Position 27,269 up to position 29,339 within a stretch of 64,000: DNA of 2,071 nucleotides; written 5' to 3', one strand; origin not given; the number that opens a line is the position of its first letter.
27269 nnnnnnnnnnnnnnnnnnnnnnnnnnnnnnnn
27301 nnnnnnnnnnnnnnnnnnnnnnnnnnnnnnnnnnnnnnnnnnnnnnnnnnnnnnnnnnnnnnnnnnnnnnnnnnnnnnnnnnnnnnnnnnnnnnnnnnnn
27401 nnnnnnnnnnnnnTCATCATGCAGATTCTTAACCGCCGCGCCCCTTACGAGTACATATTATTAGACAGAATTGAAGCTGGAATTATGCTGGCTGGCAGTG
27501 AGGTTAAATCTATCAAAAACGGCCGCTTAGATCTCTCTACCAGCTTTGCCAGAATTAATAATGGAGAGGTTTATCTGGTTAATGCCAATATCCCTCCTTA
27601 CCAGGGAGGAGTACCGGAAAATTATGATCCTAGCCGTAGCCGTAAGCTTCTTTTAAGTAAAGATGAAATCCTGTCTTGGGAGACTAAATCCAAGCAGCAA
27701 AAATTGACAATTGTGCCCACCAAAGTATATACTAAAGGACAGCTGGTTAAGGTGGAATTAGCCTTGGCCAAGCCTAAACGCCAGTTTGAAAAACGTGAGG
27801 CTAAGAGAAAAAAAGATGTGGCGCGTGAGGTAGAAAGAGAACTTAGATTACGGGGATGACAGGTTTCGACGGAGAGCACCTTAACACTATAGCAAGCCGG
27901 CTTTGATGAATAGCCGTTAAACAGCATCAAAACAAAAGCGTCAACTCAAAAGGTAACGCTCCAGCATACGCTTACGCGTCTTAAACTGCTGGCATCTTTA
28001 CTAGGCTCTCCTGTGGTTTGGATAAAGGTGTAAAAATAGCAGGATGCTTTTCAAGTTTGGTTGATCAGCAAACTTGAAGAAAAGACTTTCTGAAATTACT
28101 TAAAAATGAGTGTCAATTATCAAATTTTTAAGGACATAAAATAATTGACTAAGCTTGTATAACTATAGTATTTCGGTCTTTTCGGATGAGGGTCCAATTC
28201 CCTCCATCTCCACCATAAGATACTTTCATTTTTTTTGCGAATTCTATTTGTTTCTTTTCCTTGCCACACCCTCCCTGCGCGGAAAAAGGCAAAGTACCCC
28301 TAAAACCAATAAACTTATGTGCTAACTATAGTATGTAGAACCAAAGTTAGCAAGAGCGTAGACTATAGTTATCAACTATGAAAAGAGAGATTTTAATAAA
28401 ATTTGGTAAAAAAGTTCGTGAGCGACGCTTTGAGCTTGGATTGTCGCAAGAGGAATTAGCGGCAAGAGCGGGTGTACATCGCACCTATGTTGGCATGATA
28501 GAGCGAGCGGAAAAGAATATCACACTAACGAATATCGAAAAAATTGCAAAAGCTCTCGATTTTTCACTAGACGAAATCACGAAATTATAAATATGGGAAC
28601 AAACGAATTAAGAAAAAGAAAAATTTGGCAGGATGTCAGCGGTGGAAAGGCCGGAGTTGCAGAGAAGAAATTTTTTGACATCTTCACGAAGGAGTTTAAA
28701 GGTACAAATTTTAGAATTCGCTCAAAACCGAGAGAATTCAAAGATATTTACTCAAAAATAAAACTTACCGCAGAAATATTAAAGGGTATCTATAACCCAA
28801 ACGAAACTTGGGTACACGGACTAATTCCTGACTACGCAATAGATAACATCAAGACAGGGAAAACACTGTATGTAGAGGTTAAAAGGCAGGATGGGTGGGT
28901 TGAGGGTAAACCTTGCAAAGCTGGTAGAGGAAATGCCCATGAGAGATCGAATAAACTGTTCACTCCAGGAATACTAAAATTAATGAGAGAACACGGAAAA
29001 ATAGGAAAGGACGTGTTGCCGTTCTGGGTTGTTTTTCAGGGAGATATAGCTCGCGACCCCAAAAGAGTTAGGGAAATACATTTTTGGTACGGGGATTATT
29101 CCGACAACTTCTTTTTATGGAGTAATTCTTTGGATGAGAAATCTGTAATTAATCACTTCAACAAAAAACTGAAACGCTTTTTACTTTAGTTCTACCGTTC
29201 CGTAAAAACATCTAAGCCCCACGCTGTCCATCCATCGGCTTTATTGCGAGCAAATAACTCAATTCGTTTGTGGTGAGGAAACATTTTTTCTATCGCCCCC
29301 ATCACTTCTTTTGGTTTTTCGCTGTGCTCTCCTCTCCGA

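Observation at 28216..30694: Defence island immediately 3' of ssrA: C-protein + PD-(D/E)xK REase, convergent MT-A70 methyltransferase, and a HARE-HTH/Mrr-like nuclease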

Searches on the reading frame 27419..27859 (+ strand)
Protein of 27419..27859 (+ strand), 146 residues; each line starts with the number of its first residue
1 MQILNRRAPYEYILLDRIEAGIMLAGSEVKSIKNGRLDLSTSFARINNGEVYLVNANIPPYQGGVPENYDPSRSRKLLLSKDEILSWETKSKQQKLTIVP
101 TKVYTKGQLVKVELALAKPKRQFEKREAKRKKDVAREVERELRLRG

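Call 4: search_protein_families(library=pfam, proteins=[window:27419-27859:+], max_evalue=0.1)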
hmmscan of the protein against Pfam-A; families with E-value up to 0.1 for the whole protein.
window:27419-27859:+ (146 aa): 1 family
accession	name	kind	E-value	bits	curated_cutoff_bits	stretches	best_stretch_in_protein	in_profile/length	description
PF01668.23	SmpB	-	5.6e-48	163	27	1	4-143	3-142/143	SmpB protein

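Call 26: find_related_loci(query=window:27419-27859:+, collection=genome_contigs, flank=8000)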
Query window:27419-27859:+ (146 aa) in genome_contigs; peptide patterns used: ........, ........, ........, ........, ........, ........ (x = any residue, [..] = any of these).
303 stretches matched a pattern; 220 encode a relative of the query (tblastn E <= 1e-3); the best 80 are kept; 80 distinct loci.
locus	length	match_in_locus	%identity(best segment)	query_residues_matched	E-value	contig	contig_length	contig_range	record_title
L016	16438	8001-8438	74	1-146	2e-70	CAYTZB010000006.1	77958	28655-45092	MAG TPA_asm: uncultured Gammaproteobacteria bacterium isolate binchicken_co134_900 genome assembly, contig: NODE_764_len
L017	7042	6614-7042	57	1-143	5e-49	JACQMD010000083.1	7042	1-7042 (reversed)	MAG: Candidatus Roizmanbacteria bacterium isolate NC_groundwater_1220_Ag_S-0.1um_43_42 S_p1_S3_coassembly_k141_1073993,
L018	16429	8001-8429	55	1-143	2e-46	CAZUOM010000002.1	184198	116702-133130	MAG TPA_asm: uncultured Gammaproteobacteria bacterium isolate binchicken_co341_72 genome assembly, contig: NODE_3_length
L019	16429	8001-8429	51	1-143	2e-43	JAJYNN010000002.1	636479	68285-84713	MAG: bacterium isolate DBS2-4.bin71 NODE_6_length_636479_cov_3.29991, whole genome shotgun sequence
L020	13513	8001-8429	51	5-146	3e-42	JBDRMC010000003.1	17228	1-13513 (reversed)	MAG: Patescibacteria group bacterium isolate MEGAHIT-group-1.814 k141_11606830, whole genome shotgun sequence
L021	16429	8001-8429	50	1-143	3e-42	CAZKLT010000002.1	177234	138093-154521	MAG TPA_asm: uncultured Gammaproteobacteria bacterium isolate SRP237561_co1_402 genome assembly, contig: NODE_83_length_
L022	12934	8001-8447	50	1-146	2e-41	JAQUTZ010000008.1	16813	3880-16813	MAG: Candidatus Paceibacterota bacterium isolate STD2_131 NODE_12678_length_16813_cov_35.680451_Sandtown_D2, whole genom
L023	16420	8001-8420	50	5-143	2e-41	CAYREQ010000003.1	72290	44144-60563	MAG TPA_asm: uncultured Candidatus Saccharibacteria bacterium isolate SRP278252_co2_640 genome assembly, contig: NODE_55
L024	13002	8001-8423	51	4-143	1e-41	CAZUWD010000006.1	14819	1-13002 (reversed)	MAG TPA_asm: uncultured Bdellovibrionales bacterium isolate SRP257756_co1_220 genome assembly, contig: NODE_3537_length_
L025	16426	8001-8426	51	5-145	2e-41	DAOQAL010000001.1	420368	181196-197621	MAG TPA_asm: Candidatus Paceibacterota bacterium isolate AMR_MDS_1263 NODE_1_length_420368_cov_23.229993, whole genome s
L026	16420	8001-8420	50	5-143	2e-41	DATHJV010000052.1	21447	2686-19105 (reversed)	MAG TPA_asm: Candidatus Paceibacterota bacterium isolate SMAG_U12561 k141_317204, whole genome shotgun sequence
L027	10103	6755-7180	51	3-143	4e-41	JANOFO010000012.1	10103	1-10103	MAG: Candidatus Paceibacterota bacterium isolate SOY_64_metabat_47 SOY_64_k141_3913000, whole genome shotgun sequence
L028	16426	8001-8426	49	5-145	4e-41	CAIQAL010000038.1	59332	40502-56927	uncultured bacterium isolate MJ-time_bin-5891 genome assembly, contig: bin-5891:38/38, whole genome shotgun sequence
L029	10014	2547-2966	50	5-143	3e-41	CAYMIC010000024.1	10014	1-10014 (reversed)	MAG TPA_asm: uncultured Candidatus Saccharibacteria bacterium isolate SRP278252_co2_831 genome assembly, contig: NODE_14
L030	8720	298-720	52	5-145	3e-41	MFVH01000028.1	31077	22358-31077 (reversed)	MAG: Candidatus Nomurabacteria bacterium RIFCSPLOWO2_01_FULL_46_18 rifcsplowo2_01_scaffold_9707, whole genome shotgun se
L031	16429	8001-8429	48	1-143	3e-41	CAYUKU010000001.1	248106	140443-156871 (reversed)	MAG TPA_asm: uncultured Gammaproteobacteria bacterium isolate binchicken_co58_53 genome assembly, contig: NODE_30_length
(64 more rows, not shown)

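Call 90: find_encoding_contigs(protein=window:27419-27859:+, flank=6000, max_places=5)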
Protein window:27419-27859:+ (146 aa): 2 contigs read that carry it; 1 place shown.
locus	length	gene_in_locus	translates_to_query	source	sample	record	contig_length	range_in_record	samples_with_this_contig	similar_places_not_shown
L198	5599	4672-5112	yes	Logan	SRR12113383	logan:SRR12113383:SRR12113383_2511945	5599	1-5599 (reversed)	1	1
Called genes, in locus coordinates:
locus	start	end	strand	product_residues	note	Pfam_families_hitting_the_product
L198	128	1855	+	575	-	PF08486:SpoIID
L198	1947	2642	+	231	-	-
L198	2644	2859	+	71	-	PF18901:DUF5657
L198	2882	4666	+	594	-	-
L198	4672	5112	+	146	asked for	PF01668:SmpB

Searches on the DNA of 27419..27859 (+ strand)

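Call 89: search_rna_families(sources=[L018, L019, L021, L031, L017], threshold=gathering)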
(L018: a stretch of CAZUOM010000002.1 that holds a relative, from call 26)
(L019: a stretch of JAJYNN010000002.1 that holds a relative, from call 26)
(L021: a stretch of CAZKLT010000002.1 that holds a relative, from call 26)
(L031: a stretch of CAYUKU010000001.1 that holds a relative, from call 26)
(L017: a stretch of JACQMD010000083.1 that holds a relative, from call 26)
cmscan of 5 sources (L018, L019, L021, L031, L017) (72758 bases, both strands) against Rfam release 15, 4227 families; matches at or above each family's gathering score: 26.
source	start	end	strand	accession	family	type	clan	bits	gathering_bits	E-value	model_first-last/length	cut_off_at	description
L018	8450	8845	+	RF00023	tmRNA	Gene;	CL00001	108.6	47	1.8e-41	1-374/374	no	transfer-messenger RNA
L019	8491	8889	+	RF00023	tmRNA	Gene;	CL00001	96.6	47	2.2e-36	1-374/374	no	transfer-messenger RNA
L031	8446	8855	+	RF00023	tmRNA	Gene;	CL00001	93.6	47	4.3e-35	1-374/374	no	transfer-messenger RNA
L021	8446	8855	+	RF00023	tmRNA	Gene;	CL00001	89.8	47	1.6e-33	1-374/374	no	transfer-messenger RNA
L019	11256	11328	+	RF00005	tRNA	Gene; tRNA;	CL00001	66.7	29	2.8e-12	1-71/71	no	tRNA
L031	11728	11799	+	RF00005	tRNA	Gene; tRNA;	CL00001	62.5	29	4.2e-11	1-71/71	no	tRNA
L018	12455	12526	-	RF00005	tRNA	Gene; tRNA;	CL00001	62.4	29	4.3e-11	1-71/71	no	tRNA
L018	12613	12859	+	RF00028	Intron_gpI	Intron;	-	62.1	50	2.7e-13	1-253/253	no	Group I catalytic intron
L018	9650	9733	+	RF00005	tRNA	Gene; tRNA;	CL00001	61.2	29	9.2e-11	1-71/71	no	tRNA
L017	747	828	-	RF00005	tRNA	Gene; tRNA;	CL00001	60.9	29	1.1e-10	1-71/71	no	tRNA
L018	9484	9570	+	RF00005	tRNA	Gene; tRNA;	CL00001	60.8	29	1.2e-10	1-71/71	no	tRNA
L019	10820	10891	+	RF00005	tRNA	Gene; tRNA;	CL00001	58.6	29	4.9e-10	1-71/71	no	tRNA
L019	9804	9888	+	RF00005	tRNA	Gene; tRNA;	CL00001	58.3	29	5.8e-10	1-71/71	no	tRNA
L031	14078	14150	+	RF00005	tRNA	Gene; tRNA;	CL00001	57.7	29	8.8e-10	1-71/71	no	tRNA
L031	10456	10542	+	RF00005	tRNA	Gene; tRNA;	CL00001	56.8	29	1.5e-09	1-71/71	no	tRNA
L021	13644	13715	+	RF00005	tRNA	Gene; tRNA;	CL00001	56.6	29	1.7e-09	1-71/71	no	tRNA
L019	12939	13023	-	RF00005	tRNA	Gene; tRNA;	CL00001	56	29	2.5e-09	1-71/71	no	tRNA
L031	15729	15816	+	RF00005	tRNA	Gene; tRNA;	CL00001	55.4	29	3.7e-09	1-71/71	no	tRNA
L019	11074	11159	+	RF00005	tRNA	Gene; tRNA;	CL00001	55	29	4.7e-09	1-71/71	no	tRNA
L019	9712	9798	+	RF00005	tRNA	Gene; tRNA;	CL00001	53.3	29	1.4e-08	1-71/71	no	tRNA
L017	5743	5830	-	RF00005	tRNA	Gene; tRNA;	CL00001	52.7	29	2e-08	1-71/71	no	tRNA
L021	10310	10392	+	RF00005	tRNA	Gene; tRNA;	CL00001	51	29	6e-08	1-71/71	no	tRNA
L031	10367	10451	+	RF00005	tRNA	Gene; tRNA;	CL00001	49.2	29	1.9e-07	1-71/71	no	tRNA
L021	13721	13807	+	RF00005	tRNA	Gene; tRNA;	CL00001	46.6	29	9.5e-07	1-71/71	no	tRNA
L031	11838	11924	+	RF00005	tRNA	Gene; tRNA;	CL00001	46.6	29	9.5e-07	1-71/71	no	tRNA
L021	10219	10302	+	RF00005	tRNA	Gene; tRNA;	CL00001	46.2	29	1.3e-06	1-71/71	no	tRNA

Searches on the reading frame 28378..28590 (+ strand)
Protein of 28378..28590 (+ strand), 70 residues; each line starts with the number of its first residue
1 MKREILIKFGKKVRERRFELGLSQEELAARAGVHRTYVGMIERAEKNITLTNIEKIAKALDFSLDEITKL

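Call 4: search_protein_families(library=pfam, proteins=[window:28378-28590:+], max_evalue=0.1)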
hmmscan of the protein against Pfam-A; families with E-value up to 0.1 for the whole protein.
window:28378-28590:+ (70 aa): 10 families
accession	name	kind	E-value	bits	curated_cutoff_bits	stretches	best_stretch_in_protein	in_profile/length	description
PF01381.28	HTH_3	-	8.7e-18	64.6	23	1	14-67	2-55/55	Helix-turn-helix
PF13560.12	HTH_31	-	2.5e-10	40.9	27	1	9-67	2-61/64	Helix-turn-helix domain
PF13443.12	HTH_26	-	5.5e-06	27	22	1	20-68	9-58/63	Cro/C1-type HTH DNA-binding domain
PF12844.13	HTH_19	-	1.9e-05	24.9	30.2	1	10-67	1-58/64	Helix-turn-helix domain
PF00157.23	Pou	-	0.00012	22.3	27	1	6-66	6-70/72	Pou domain - N-terminal to homeobox domain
PF13545.12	HTH_Crp_2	-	0.00013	22.3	27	1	9-37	10-38/70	Crp-like helix-turn-helix domain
PF13413.12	HTH_25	-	0.0065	16.7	24.6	1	14-44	3-33/62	Helix-turn-helix domain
PF04545.22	Sigma70_r4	-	0.017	15.1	24.1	1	15-43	14-42/50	Sigma-70, region 4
PF13744.12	HTH_37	-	0.066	13.5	27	1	10-62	20-73/80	Helix-turn-helix domain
PF21694.2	DNA_pol3_delta_C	-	0.097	13.1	27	1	20-60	56-96/121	DNA polymerase III delta subunit, C-terminal domain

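Call 5: search_protein_families(library=ncbifam, proteins=[window:28378-28590:+], max_evalue=0.1)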
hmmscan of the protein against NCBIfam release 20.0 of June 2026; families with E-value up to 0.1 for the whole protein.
window:28378-28590:+ (70 aa): 21 families
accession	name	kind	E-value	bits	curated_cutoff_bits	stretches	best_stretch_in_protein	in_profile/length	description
TIGR03070.1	couple_hipB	subfamily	2.9e-11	43.2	71.65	1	8-62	2-56/58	type II toxin-antitoxin system Y4mF family antitoxin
NF006015.0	PRK08154.1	subfamily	1.5e-10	40.7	204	1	3-67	25-89/314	anaerobic benzoate catabolism transcriptional regulator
NF041951.1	phage_RstR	subfamily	2.8e-10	40.4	80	1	8-68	2-62/108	RstR family transcriptional repressor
TIGR02612.1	mob_myst_A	hypoth_equivalog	7.6e-07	29.1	122.6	1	13-62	30-81/150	mobile mystery protein A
TIGR00270.2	TIGR00270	equivalog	1.5e-06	28.1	110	1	2-66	69-133/159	multiprotein bridging factor aMBF1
NF047948.1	male_kill_WMK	equivalog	5.8e-06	26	300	1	6-63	160-217/300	WO male-killing family protein Wmk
NF007408.0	PRK09943.1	equivalog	1.6e-05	24.5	211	1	7-66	6-65/185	HTH-type transcriptional regulator PuuR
NF007257.0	PRK09706.1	subfamily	2.7e-05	24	101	1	9-63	6-60/135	transcriptional repressor DicA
NF041493.1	MobT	equivalog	4.7e-05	22.3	600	1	14-61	2-49/383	MobT family relaxase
NF046032.1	TransRegSlrRBacil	equivalog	6e-05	23.2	250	1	10-67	3-61/149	HTH-type transcriptional regulator SlrR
NF007271.0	PRK09726.1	equivalog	0.00029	20.8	79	1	17-64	21-68/88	type II toxin-antitoxin system antitoxin HipB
NF010465.0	PRK13890.1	equivalog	0.00034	20.7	96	1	19-65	16-62/121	conjugal transfer protein TrbA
NF038139.1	Reg_Aceta_RamB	equivalog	0.00045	19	700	1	10-61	4-55/465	acetate metabolism transcriptional regulator RamB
TIGR02607.1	antidote_HigA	equivalog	0.00081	19.2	47.7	1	12-63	10-62/81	HigA family addiction module antitoxin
TIGR00673.1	cynS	equivalog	0.0017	18.3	113.3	1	8-70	8-70/150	cyanase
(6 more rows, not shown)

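Call 6: search_protein_families(library=padloc, proteins=[window:28378-28590:+], max_evalue=0.1)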
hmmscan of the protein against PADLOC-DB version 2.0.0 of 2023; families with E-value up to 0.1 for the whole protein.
window:28378-28590:+ (70 aa): 18 families
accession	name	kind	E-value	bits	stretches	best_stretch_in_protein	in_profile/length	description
PDLC03665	Control_protein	-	4e-21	73.1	1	3-67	3-68/77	control protein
PDLC03664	Control_protein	-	2.9e-17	60.9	1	6-64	11-69/74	control protein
PDLC03666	Control_protein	-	3.6e-14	51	1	5-70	3-68/77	control protein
PDLC03671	Control_protein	-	3.2e-13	47.7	1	10-65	16-71/84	control protein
PDLC02926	HTH_VI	-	1.6e-11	42.3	1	9-65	2-58/92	-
PDLC03668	Control_protein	-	2.6e-10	38.7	1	6-63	6-63/79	control protein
PDLC03536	REase_II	-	3.6e-09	34.6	1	11-65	13-67/237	Type II restriction enzyme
PDLC04142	capH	-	3.9e-09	35.5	1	8-65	6-63/103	capH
PDLC04775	PDC-M69A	-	7.6e-07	27.6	1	5-67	4-66/113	-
PDLC03953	RmrA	-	1.4e-06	25.8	1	9-62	6-59/373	-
PDLC03952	RmrA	-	4.4e-06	23.8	1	11-61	25-75/395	-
PDLC03949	RmrA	-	0.0001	19.3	1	17-63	11-57/363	-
PDLC03954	RmrA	-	0.00049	17.1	1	8-63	9-65/380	-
PDLC03946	RmrA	-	0.0016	15.3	1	16-64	10-58/357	-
PDLC03947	RmrA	-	0.0019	15.1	1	10-64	13-67/383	-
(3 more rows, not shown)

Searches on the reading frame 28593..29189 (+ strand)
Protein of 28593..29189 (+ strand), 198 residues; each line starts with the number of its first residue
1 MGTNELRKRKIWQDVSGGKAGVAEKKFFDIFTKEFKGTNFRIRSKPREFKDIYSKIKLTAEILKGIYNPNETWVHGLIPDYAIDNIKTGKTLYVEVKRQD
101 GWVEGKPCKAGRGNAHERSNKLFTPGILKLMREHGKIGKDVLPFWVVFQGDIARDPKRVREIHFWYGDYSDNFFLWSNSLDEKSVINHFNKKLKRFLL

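Call 4: search_protein_families(library=pfam, proteins=[window:28593-29189:+], max_evalue=0.1)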
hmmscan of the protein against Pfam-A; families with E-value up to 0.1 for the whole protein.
window:28593-29189:+ (198 aa): 1 family
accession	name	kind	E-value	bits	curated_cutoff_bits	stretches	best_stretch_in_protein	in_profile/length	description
PF11407.14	RestrictionMunI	-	5.3e-67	225.8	25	1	7-191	6-191/193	Type II restriction enzyme MunI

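Call 5: search_protein_families(library=ncbifam, proteins=[window:28593-29189:+], max_evalue=0.1)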
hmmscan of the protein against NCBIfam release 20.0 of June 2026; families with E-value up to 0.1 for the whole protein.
window:28593-29189:+ (198 aa): 0 families

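Call 6: search_protein_families(library=padloc, proteins=[window:28593-29189:+], max_evalue=0.1)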
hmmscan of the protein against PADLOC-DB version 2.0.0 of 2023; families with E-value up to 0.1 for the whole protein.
window:28593-29189:+ (198 aa): 2 families
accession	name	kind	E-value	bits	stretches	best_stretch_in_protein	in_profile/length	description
PDLC03520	REase_II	-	1.1e-65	219.4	1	1-197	1-201/202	Type II restriction enzyme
PDLC03567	REase_II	-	0.00076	17.4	1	75-177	58-146/178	Type II restriction enzyme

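Call 8: search_solved_structures(query=window:28593-29189:+, max_evalue=1, show_alignments=2)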
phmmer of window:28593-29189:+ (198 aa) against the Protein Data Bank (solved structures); distinct sequences matched with E-value up to 1: 1.
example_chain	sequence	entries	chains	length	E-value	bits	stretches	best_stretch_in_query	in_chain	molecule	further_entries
1d02_A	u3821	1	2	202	5.3e-63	215.8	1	1-197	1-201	TYPE II RESTRICTION ENZYME MUNI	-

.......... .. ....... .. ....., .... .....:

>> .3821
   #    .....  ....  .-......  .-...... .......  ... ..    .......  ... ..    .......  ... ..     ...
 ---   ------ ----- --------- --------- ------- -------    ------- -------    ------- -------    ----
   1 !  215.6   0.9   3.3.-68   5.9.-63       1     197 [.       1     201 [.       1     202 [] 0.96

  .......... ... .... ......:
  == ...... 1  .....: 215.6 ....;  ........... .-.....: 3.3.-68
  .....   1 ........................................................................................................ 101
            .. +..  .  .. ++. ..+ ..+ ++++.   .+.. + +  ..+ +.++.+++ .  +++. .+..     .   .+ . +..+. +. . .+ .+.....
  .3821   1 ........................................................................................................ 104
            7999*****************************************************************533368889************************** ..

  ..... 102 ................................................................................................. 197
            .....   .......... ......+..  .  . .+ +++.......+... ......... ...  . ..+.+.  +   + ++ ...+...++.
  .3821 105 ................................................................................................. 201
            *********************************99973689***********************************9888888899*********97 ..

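Call 84: search_dna_similar(query=window:28593-29189:+, collection=plasmids, mode=protein, max_rows=10)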
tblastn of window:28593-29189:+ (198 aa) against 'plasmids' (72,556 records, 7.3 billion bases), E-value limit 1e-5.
No match.
